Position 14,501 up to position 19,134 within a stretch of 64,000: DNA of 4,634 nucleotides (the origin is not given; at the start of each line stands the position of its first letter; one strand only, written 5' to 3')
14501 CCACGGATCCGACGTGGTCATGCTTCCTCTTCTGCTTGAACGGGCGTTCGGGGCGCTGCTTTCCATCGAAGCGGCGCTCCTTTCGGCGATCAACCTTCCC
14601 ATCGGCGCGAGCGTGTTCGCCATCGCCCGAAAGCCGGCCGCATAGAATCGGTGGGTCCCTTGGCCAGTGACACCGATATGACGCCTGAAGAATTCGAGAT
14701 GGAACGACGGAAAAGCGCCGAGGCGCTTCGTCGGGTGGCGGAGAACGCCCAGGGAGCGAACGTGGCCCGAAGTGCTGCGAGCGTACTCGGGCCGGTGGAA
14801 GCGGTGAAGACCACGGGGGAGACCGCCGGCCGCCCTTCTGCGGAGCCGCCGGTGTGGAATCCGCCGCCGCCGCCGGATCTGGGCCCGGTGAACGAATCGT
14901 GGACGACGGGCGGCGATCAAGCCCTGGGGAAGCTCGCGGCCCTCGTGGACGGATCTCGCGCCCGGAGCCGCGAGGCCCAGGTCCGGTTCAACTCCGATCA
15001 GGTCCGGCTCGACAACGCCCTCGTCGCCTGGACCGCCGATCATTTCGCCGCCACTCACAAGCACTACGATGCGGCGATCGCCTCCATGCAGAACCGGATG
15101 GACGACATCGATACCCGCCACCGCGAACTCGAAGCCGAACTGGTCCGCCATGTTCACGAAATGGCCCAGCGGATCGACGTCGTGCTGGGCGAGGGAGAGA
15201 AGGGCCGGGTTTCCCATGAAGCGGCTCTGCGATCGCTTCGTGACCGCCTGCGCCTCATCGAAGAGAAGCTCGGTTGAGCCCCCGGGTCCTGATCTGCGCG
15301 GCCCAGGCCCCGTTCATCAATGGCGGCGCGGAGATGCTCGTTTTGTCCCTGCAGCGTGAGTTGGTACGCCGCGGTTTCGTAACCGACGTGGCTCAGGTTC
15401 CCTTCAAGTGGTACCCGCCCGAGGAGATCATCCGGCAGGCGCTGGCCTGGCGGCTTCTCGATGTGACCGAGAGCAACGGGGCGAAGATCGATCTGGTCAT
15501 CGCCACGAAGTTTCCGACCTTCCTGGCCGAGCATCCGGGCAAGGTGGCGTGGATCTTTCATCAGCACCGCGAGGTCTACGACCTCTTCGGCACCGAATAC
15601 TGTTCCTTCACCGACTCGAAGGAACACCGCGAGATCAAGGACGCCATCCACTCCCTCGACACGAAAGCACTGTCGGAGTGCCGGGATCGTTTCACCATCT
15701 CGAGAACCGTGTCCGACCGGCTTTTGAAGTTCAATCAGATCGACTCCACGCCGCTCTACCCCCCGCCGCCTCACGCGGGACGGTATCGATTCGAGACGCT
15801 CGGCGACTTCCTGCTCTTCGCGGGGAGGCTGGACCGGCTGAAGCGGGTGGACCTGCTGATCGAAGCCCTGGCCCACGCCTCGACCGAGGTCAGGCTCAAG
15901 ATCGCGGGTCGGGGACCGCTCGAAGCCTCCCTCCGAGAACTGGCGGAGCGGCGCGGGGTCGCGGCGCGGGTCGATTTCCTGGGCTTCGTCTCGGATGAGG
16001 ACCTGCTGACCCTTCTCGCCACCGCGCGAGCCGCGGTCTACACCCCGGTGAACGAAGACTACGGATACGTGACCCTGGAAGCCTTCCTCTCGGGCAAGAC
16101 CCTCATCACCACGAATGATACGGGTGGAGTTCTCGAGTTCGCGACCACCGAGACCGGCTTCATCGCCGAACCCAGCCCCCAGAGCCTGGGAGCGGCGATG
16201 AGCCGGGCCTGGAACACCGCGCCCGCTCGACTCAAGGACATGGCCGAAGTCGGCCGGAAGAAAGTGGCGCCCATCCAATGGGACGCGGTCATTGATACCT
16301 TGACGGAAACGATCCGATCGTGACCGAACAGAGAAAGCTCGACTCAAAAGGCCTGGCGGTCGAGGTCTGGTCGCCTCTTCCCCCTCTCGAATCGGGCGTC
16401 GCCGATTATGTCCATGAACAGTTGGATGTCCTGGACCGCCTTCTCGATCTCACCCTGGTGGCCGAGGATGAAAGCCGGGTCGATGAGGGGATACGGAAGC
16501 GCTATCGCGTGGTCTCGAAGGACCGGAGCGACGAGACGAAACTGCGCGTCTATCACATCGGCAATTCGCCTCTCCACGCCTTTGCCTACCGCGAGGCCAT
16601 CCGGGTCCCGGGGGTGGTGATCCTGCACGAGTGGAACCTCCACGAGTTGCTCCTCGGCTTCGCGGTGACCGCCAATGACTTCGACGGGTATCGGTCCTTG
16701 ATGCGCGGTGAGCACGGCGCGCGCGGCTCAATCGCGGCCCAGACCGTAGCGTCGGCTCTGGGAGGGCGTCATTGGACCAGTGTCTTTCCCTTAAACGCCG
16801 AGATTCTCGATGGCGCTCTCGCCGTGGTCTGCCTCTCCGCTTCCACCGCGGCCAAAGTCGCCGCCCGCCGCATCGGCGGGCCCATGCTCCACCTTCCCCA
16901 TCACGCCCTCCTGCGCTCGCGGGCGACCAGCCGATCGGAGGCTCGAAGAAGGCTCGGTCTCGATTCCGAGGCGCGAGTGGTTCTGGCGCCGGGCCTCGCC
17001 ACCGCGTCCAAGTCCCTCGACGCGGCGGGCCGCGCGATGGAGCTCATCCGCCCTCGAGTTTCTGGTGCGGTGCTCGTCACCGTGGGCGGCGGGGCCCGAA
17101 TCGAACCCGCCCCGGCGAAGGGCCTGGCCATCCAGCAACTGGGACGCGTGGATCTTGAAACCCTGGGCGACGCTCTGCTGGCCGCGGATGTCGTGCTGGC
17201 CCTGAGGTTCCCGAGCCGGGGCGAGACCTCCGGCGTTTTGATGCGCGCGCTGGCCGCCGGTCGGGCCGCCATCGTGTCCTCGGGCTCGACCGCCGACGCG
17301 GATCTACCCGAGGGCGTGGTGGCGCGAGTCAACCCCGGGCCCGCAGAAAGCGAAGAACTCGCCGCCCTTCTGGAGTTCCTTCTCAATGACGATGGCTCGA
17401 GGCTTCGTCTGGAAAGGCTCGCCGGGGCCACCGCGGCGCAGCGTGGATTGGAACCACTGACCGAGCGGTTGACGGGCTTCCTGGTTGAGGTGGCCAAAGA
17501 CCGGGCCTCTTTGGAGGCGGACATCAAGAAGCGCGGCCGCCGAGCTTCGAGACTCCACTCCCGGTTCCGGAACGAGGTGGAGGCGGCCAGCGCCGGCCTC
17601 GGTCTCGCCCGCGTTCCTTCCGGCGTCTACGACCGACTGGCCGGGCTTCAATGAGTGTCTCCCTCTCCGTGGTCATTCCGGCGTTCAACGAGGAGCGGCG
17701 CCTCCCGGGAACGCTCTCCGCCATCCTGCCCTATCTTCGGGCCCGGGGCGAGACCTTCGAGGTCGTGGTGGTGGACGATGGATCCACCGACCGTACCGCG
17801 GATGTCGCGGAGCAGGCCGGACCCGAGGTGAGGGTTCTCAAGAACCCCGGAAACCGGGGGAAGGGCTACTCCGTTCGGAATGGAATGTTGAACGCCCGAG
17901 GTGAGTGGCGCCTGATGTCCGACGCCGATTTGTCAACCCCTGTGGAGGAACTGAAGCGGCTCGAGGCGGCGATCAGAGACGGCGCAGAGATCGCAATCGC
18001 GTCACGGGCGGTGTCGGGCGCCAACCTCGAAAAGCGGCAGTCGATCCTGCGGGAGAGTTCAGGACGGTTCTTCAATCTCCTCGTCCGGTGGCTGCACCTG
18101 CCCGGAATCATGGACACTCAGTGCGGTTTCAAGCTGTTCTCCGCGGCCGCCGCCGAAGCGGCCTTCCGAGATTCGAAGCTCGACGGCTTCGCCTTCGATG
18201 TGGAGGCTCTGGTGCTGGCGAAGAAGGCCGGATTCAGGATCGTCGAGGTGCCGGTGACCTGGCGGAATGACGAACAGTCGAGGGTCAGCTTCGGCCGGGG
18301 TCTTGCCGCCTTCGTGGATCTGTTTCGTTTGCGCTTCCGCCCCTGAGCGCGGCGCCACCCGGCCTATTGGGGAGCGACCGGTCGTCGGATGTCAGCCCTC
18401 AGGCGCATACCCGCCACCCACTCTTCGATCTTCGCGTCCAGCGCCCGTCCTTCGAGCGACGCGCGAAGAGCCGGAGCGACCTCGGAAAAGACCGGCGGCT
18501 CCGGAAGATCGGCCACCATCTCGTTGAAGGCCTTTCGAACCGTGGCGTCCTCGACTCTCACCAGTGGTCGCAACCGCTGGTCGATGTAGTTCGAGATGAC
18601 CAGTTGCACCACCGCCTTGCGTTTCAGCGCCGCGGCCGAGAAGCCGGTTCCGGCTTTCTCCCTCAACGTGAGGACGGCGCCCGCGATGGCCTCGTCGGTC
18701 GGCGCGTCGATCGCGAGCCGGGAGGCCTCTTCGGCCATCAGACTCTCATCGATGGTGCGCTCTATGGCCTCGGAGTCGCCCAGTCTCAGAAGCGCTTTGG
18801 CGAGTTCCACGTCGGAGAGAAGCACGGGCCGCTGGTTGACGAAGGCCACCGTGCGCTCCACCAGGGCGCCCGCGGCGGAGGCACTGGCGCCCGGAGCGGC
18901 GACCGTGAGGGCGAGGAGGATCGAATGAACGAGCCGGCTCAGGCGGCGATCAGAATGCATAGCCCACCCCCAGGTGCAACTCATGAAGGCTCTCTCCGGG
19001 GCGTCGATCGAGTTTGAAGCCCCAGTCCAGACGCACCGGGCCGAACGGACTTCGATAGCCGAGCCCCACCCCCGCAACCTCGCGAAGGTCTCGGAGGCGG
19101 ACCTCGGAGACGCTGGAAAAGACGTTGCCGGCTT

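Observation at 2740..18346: Large unidirectional glycan-modification operon of 15 genes with no initiating or export genes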

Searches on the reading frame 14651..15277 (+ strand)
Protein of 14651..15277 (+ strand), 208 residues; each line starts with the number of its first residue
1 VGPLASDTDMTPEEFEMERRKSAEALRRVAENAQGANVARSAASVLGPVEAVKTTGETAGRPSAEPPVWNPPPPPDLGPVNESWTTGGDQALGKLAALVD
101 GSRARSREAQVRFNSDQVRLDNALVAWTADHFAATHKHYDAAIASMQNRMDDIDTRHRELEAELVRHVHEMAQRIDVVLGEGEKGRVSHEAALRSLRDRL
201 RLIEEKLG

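Call 5: search_protein_families(library=pfam, proteins=[window:14651-15277:+], max_evalue=0.01)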
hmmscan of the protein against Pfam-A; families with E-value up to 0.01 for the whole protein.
window:14651-15277:+ (208 aa): 0 families

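Call 9: search_protein_families(library=ncbifam, proteins=[window:14651-15277:+], max_evalue=0.001)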
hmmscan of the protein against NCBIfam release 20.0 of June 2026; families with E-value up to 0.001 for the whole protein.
window:14651-15277:+ (208 aa): 0 families

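Call 63: search_protein_families(library=pfam, proteins=[window:14651-15277:+], max_evalue=1)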
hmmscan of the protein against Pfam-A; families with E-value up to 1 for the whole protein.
window:14651-15277:+ (208 aa): 3 families
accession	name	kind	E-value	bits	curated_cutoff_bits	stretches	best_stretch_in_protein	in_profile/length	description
PF16526.10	CLZ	-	0.026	15.4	26.7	1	133-176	23-66/71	C-terminal leucine zipper domain of cyclic nucleotide-gated channels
PF04444.19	Dioxygenase_N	-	0.064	13.5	27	1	154-177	1-24/75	Catechol dioxygenase N terminus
PF07439.16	DUF1515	-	0.15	12.5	22.2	1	131-171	23-63/113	Protein of unknown function (DUF1515)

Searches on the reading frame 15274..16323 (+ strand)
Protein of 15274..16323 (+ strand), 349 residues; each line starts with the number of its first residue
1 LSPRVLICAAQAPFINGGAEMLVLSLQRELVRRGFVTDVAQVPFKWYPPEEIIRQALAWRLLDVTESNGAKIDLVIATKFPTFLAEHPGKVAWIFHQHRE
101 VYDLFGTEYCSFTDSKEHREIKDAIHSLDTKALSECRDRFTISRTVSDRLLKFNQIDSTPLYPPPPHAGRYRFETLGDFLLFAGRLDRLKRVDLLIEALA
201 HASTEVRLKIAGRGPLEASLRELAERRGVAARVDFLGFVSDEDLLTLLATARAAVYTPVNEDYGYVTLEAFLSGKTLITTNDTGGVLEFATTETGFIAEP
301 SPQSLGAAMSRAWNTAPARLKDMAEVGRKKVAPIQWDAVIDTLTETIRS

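Call 5: search_protein_families(library=pfam, proteins=[window:15274-16323:+], max_evalue=0.01)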
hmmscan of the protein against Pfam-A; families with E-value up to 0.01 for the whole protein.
window:15274-16323:+ (349 aa): 3 families
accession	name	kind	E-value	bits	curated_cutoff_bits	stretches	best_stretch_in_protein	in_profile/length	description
PF00534.26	Glycos_transf_1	-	1.1e-25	90.6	26.4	1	179-329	17-171/172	Glycosyl transferases group 1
PF13692.12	Glyco_trans_1_4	-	1.6e-21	77.5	27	1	180-313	4-140/142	Glycosyl transferases group 1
PF20706.3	GT4-conflict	-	9.3e-05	22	26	1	180-284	200-315/385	Family 4 Glycosyltransferase in conflict systems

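Call 9: search_protein_families(library=ncbifam, proteins=[window:15274-16323:+], max_evalue=0.001)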
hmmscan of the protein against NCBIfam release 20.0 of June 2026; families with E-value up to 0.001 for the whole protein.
window:15274-16323:+ (349 aa): 21 families
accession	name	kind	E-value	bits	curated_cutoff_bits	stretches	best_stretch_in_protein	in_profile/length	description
NF046085.1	XrtY_assoc_Gly1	equivalog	5.4e-16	58.4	400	1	180-319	212-353/387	XrtY-associated glycosyltransferase XYAG1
TIGR04157.1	glyco_rSAM_CFB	subfamily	1.2e-12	47.5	400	1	171-284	221-334/406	TIGR04157 family glycosyltransferase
NF041876.1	EPS_EpsE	equivalog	3e-12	46.5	400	1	181-332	218-377/389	exopolysaccharide biosynthesis GT4 family glycosyltransferase EpsE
TIGR03449.1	mycothiol_MshA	equivalog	3.7e-12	45.8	462.5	1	178-346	221-399/406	D-inositol-3-phosphate glycosyltransferase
NF050063.1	ProtGlycPglJ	equivalog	5.4e-12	45.6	500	1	178-297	195-313/363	N-acetylgalactosamine-N,N'-diacetylbacillosaminyl-diphospho-undecaprenol 4-alpha-N-acetylgalactosaminyltransferase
TIGR04047.1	MSMEG_0565_glyc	hypoth_equivalog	4.4e-11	42.5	259.85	1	220-339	245-363/373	MSMEG_0565 family glycosyltransferase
NF053787.1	GlcN_PG_synth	equivalog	2.9e-10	39.5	480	1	179-346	199-355/361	N-acetylglucosaminyl phosphatidylglycerol synthase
TIGR03999.1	thiol_BshA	equivalog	4.3e-09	35.8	273.7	1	185-304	207-326/375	N-acetyl-alpha-D-glucosaminyl L-malate synthase BshA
NF041010.1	glycosy_Agl16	equivalog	5e-09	35.5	575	1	175-341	177-342/352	glycosylation protein Agl16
TIGR03088.1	stp2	hypoth_equivalog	1.6e-08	34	409.05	1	183-331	200-353/374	TIGR03088 family PEP-CTERM/XrtA system glycosyltransferase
NF038295.1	EPS_HpsP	equivalog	1.8e-07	30.5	550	1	173-341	203-378/388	hormogonium polysaccharide biosynthesis glycosyltransferase HpsP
TIGR02149.1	glgA_Coryne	subfamily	2.5e-07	30.2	302.4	1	171-343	198-383/391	glycogen synthase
NF038255.1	exopoly_VpsD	equivalog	7.9e-07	28.2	300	1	188-281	214-313/381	VpsD family glycosyltransferase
TIGR04063.1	stp3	hypoth_equivalog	1.2e-05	24.4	442.05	1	182-332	218-376/397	TIGR04063 family PEP-CTERM/XrtA system glycosyltransferase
NF050056.1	ProtGlycPglH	equivalog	2.9e-05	23.3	600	1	178-285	180-287/354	GalNAc-alpha-(1->4)-GalNAc-alpha-(1->3)-diNAcBac-PP-undecaprenol alpha-1,4-N-acetyl-D-galactosaminyltransferase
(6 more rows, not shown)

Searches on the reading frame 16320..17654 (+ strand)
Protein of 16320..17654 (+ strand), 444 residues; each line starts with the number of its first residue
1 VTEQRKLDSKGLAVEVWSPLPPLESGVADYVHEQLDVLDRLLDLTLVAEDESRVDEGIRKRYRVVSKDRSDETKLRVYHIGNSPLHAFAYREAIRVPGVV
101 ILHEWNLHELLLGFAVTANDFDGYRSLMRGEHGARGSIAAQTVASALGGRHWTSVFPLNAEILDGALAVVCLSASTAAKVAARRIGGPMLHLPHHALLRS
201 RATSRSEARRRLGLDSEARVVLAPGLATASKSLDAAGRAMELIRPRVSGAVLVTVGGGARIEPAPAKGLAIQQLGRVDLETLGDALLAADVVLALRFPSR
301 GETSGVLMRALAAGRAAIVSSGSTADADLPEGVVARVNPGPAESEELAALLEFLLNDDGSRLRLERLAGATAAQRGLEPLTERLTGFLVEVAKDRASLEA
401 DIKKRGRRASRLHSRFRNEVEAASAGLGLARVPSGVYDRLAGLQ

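Call 5: search_protein_families(library=pfam, proteins=[window:16320-17654:+], max_evalue=0.01)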
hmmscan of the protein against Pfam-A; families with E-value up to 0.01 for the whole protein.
window:16320-17654:+ (444 aa): 2 families
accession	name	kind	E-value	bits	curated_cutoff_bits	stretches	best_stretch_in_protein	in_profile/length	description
PF13692.12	Glyco_trans_1_4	-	1.8e-06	28.7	27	1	221-357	4-142/142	Glycosyl transferases group 1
PF00534.26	Glycos_transf_1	-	0.00023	21.2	26.4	1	205-365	2-166/172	Glycosyl transferases group 1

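Call 9: search_protein_families(library=ncbifam, proteins=[window:16320-17654:+], max_evalue=0.001)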
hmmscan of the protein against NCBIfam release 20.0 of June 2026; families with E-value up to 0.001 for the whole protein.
window:16320-17654:+ (444 aa): 0 families

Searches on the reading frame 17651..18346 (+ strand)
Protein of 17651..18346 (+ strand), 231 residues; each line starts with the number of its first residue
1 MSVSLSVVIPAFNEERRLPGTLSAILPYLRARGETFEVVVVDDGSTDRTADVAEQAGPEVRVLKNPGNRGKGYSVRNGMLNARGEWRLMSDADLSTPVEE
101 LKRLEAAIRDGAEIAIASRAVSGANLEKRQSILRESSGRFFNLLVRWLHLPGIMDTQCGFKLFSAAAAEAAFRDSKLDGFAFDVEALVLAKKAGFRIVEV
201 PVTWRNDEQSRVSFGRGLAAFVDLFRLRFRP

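Call 5: search_protein_families(library=pfam, proteins=[window:17651-18346:+], max_evalue=0.01)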
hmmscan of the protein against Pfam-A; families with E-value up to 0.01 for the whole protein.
window:17651-18346:+ (231 aa): 3 families
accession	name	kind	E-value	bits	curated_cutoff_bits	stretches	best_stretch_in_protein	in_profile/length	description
PF00535.33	Glycos_transf_2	-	2.9e-28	99.4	23.3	1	6-160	1-159/168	Glycosyl transferase family 2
PF13641.12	Glyco_tranf_2_3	-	3.7e-09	37.4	27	1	5-118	3-120/230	Glycosyltransferase like family 2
PF13704.12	Glyco_tranf_2_4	-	0.00048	21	27.5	1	24-93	9-81/98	Glycosyl transferase family 2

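Call 9: search_protein_families(library=ncbifam, proteins=[window:17651-18346:+], max_evalue=0.001)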
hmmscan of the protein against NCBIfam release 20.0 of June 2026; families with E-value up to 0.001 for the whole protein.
window:17651-18346:+ (231 aa): 18 families
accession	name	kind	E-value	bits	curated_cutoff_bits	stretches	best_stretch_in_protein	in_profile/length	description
NF007986.1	PRK10714.1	equivalog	6.8e-15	54.9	529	1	5-217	8-215/316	undecaprenyl-phosphate 4-deoxy-4-formamido-L-arabinose transferase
TIGR04182.1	glyco_TIGR04182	equivalog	7.8e-15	55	325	1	6-208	3-194/293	S-layer glycoprotein N-glycosyltransferase AglJ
TIGR04283.1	glyco_like_mftF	equivalog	1.6e-14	54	182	1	5-115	1-104/221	TIGR04283 family arsenosugar biosynthesis glycosyltransferase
NF047588.1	GlcsyltransPgfSStrep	equivalog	3.4e-14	52.8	500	1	4-174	2-170/308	glycosyltransferase PgfS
NF058614.1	PPMAGASynPpgS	equivalog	1.2e-13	51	370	1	7-211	4-203/226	polyprenyl-phospho-N-acetylgalactosaminyl synthase PpgS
NF010496.0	PRK13915.1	equivalog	2e-13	50.1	262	1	4-104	32-138/307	glucosyl-3-phosphoglycerate synthase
NF041875.1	EPS_EpsD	equivalog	2.8e-13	50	370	1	5-104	1-100/325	exopolysaccharide biosynthesis glycosyltransferase EpsD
NF041391.1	DPhHxTase_Halo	equivalog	5e-12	45.3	375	1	12-206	4-185/213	dolichyl-phosphate hexose transferase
TIGR03937.1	PgaC_IcaA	equivalog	5.5e-11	42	422.3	1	5-93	47-135/407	poly-beta-1,6-N-acetyl-D-glucosamine synthase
TIGR03965.1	mycofact_glyco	equivalog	5.9e-11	41.9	280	1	4-123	75-194/467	mycofactocin biosynthesis glycosyltransferase MftF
NF007482.0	PRK10073.1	equivalog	2.5e-09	36.6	423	1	4-95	7-97/334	glycosyltransferase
TIGR03469.1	HpnB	hypoth_equivalog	3.1e-09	36.3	379.25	1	5-111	46-163/386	hopene-associated glycosyltransferase HpnB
NF038302.1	EPS_HpsE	equivalog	2.3e-07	30.1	300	1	4-86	2-89/307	hormogonium polysaccharide biosynthesis glycosyltransferase HpsE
NF041865.1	EpsU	equivalog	2.6e-07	30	700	1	5-80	41-115/394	exopolysaccharide biosynthesis GT2 family glycosyltransferase EpsU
NF045692.1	OglycostaseCruG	equivalog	4.6e-05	22.5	600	1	4-94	42-138/386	2'-O-glycosyltransferase CruG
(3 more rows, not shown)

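Call 59: search_solved_structures(query=window:17651-18346:+, max_evalue=0.000001)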
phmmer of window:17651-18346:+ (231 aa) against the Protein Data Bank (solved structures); distinct sequences matched with E-value up to 0.000001: 8.
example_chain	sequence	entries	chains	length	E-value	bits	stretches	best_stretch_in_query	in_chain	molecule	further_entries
5mlz_A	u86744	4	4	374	3.3e-19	72.5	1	2-205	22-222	Dolichol monophosphate mannose synthase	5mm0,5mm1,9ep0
9bhc_C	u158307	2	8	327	1.7e-14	57.1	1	5-219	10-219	Undecaprenyl-phosphate 4-deoxy-4-formamido-L-arabinose transferase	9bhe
8vxh_A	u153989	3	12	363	2.3e-14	56.7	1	5-219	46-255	Undecaprenyl-phosphate 4-deoxy-4-formamido-L-arabinose transferase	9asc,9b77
9hwj_A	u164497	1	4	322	1.1e-12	51.2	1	5-223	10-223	Undecaprenyl-phosphate 4-deoxy-4-formamido-L-arabinose transferase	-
6p61_A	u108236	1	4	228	1.1e-10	44.6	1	4-93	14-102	Glycosyltransferase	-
5eke_A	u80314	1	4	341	2.5e-10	43.4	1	2-121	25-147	Uncharacterized glycosyltransferase sll0501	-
5ekp_C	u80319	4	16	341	2.5e-10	43.4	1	2-121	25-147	Uncharacterized glycosyltransferase sll0501 | Glycosyltransferase sll0501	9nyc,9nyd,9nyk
9nye_A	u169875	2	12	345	2.6e-10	43.4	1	2-121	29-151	Glycosyltransferase sll0501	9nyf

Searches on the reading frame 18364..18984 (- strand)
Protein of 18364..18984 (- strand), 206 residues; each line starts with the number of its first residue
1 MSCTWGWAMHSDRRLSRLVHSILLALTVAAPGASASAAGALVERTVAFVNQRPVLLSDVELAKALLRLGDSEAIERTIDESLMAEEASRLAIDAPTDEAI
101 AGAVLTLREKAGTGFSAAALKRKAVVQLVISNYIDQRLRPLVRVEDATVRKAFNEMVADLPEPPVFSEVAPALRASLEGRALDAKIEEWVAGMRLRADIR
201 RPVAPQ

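Call 63: search_protein_families(library=pfam, proteins=[window:18364-18984:-], max_evalue=1)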
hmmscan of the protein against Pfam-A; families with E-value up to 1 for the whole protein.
window:18364-18984:- (206 aa): 1 family
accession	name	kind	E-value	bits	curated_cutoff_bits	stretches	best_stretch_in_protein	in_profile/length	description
PF13624.11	SurA_N_3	-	0.011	16.1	27.2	0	70-103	84-116/162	SurA-like N-terminal domain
